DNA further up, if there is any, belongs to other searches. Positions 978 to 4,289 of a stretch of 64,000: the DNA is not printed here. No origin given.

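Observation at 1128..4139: ECF sigma factor fused in one reading frame to a transmembrane helix and ~790 aa of extracytoplasmic Ig-like repeats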

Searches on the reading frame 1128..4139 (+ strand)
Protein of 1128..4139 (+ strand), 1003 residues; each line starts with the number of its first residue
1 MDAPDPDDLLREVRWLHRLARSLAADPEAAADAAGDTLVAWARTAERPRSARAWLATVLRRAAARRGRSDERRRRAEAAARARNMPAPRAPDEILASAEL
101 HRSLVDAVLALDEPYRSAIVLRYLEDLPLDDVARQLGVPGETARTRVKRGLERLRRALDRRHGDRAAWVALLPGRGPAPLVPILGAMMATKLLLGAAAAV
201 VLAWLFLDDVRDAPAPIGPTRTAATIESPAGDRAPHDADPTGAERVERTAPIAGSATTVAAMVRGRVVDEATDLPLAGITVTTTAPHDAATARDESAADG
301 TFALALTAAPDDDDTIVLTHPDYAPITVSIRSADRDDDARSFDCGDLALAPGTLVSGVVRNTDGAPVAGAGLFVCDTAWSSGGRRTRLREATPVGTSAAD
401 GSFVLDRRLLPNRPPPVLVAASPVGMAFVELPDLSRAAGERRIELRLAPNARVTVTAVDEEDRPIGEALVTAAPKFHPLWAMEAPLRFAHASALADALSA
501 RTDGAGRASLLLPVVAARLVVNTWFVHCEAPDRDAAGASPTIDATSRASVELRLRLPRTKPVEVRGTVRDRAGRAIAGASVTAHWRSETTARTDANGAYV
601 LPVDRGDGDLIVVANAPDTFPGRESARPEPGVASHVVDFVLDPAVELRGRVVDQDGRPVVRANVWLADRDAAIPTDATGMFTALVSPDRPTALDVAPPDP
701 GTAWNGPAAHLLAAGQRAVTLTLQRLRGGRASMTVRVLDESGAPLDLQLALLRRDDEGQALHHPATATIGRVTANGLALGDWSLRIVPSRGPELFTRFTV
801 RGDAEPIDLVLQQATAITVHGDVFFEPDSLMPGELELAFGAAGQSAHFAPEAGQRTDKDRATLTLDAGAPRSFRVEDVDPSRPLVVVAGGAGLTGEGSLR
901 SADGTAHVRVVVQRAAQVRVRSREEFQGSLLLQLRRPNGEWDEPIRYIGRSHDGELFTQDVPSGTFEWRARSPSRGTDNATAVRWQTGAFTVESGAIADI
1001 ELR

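Call 8: search_protein_families(library=pfam, proteins=[window:1128-4139:+], max_evalue=1)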
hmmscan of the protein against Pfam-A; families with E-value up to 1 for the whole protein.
window:1128-4139:+ (1003 aa): 10 families
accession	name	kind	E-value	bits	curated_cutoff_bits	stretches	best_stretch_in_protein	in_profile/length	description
PF13620.12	CarboxypepD_reg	-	3.2e-30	104.7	32.3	4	564-614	2-56/82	Carboxypeptidase regulatory-like domain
PF13715.12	CarbopepD_reg_2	-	7.6e-13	48.7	32.2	3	263-333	1-65/88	CarboxypepD_reg-like domain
PF08281.18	Sigma70_r4_2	-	2e-10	40.6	25.7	1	102-154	2-54/54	Sigma-70, region 4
PF04545.22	Sigma70_r4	-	4.8e-10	39.2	24.1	1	111-155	5-49/50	Sigma-70, region 4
PF04542.20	Sigma70_r2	-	1.7e-06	28.1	24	1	12-72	5-70/71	Sigma-70 region 2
PF25020.1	TTR_TEN1-4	-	3.3e-06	27.4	27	1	258-305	4-48/86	Teneurin TTR-like domain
PF02369.22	Big_1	-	5.8e-06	26.8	34.9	1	561-599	18-62/93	Bacterial Ig-like domain (group 1)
PF00775.27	Dioxygenase_C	-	0.00063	19.7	27.3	0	647-668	32-55/182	Dioxygenase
PF15976.11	CooC_C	-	0.0015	19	29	0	559-613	14-65/93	CS1-pili formation C-terminal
PF17936.7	Big_6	-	0.018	15.7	27.6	0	278-323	24-69/83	Bacterial Ig domain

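Call 9: search_protein_families(library=ncbifam, proteins=[window:1128-4139:+], max_evalue=1)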
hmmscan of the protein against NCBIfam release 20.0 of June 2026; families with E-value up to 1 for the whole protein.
window:1128-4139:+ (1003 aa): 60 families (the best 25 are shown)
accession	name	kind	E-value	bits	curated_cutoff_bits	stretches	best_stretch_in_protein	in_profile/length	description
TIGR02983.1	SigE-fam_strep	subfamily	2e-19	70.1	141.55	1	14-160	17-160/162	SigE family RNA polymerase sigma factor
TIGR02937.1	sigma70-ECF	superfamily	3.9e-16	59.1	42.9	1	16-158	14-165/165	sigma-70 family RNA polymerase sigma factor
NF007223.0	PRK09641.1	equivalog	5.4e-12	45.9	209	1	89-159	115-185/187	RNA polymerase sigma factor SigW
NF008888.0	PRK11922.1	equivalog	6.1e-12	45.7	204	1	13-161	40-199/231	RNA polymerase sigma factor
NF007227.0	PRK09645.1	subfamily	1.2e-11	44.9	202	1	16-161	26-173/177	sigma-70 family RNA polymerase sigma factor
TIGR02948.1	SigW_bacill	equivalog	1.4e-11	44.8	243.1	1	90-158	116-184/187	RNA polymerase sigma factor SigW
NF009172.0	PRK12519.1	subfamily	4.3e-11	42.7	222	1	16-159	42-190/194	RNA polymerase sigma factor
TIGR02984.1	Sig-70_plancto1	subfamily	7.4e-11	42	183.75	1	77-158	105-188/189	RNA polymerase sigma-70 factor, Planctomycetaceae-specific subfamily 1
NF007228.0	PRK09646.1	subfamily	1.3e-10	41.2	226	1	19-159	46-191/194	ECF RNA polymerase sigma factor SigK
TIGR02985.1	Sig70_bacteroi1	subfamily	4.4e-10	40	126.4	1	16-158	14-162/162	RNA polymerase sigma-70 factor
NF009164.0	PRK12511.1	equivalog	1.4e-09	37.7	185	1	6-161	7-162/182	RNA polymerase sigma factor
NF009170.0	PRK12517.1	subfamily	1.5e-09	37.6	197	1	16-162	36-180/188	RNA polymerase sigma factor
NF009166.1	PRK12513.1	equivalog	1.6e-09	37.7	206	1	51-160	73-188/193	RNA polymerase sigma factor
NF007225.0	PRK09643.1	equivalog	2.1e-09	37.4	190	1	11-161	35-185/204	RNA polymerase sigma factor SigM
TIGR02954.1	Sig70_famx3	hypoth_equivalog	5.4e-09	36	188.5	1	98-160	109-169/170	RNA polymerase sigma-70 factor, TIGR02954 family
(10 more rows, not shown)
